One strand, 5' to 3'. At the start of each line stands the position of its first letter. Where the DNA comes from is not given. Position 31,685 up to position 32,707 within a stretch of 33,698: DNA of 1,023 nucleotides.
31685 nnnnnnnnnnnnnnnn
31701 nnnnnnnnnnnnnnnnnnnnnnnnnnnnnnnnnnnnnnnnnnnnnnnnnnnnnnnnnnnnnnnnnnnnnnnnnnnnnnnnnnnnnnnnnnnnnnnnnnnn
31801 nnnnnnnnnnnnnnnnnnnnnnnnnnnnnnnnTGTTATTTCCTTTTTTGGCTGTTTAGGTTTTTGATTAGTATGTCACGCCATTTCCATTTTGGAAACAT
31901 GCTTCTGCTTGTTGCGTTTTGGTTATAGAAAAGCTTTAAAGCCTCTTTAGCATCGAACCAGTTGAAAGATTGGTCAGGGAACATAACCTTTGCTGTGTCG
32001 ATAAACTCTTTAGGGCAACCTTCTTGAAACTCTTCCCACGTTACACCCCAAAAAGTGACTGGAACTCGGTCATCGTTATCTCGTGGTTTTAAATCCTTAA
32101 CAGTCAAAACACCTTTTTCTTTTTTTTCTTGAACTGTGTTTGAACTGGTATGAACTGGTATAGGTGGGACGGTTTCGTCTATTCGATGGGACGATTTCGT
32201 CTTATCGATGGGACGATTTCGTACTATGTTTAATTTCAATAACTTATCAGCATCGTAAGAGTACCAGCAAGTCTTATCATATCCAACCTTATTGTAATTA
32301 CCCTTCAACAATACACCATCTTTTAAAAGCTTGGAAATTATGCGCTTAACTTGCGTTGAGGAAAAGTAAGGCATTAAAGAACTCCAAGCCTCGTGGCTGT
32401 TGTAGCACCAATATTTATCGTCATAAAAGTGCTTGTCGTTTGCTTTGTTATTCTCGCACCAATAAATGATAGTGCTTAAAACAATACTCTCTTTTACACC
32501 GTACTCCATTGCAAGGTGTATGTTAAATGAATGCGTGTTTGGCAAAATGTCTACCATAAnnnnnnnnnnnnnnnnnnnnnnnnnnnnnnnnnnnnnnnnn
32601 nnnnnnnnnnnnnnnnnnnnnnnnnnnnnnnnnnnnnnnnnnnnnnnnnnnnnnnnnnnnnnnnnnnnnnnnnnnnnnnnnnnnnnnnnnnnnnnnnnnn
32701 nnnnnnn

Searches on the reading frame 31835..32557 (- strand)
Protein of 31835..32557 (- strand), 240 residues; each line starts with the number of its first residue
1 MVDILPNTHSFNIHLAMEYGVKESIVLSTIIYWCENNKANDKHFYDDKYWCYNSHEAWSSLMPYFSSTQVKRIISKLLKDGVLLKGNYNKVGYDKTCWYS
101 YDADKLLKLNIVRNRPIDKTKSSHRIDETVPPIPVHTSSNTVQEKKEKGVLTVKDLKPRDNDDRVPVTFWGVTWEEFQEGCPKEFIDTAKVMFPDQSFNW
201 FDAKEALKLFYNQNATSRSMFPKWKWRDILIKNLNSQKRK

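Call 49: search_protein_families(library=phrogs, proteins=[window:31835-32557:-], max_evalue=0.00001)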
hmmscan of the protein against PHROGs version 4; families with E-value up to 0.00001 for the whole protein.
window:31835-32557:- (240 aa): 5 families
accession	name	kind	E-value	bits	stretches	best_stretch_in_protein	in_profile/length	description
phrog_11233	-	DNA, RNA and nucleotide metabolism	2.8e-31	110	1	8-141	3-137/297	replication initiation protein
phrog_6493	-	DNA, RNA and nucleotide metabolism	3.3e-25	89.9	1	13-146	16-148/261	DnaD-like helicase loader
phrog_428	-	DNA, RNA and nucleotide metabolism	1.5e-13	51.8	1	18-134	100-198/455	replication initiation protein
phrog_678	-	DNA, RNA and nucleotide metabolism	4.6e-09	37.3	1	19-148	64-201/346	replication initiation O-like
phrog_270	-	DNA, RNA and nucleotide metabolism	4.9e-08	33.7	1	31-142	31-151/383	replication initiation protein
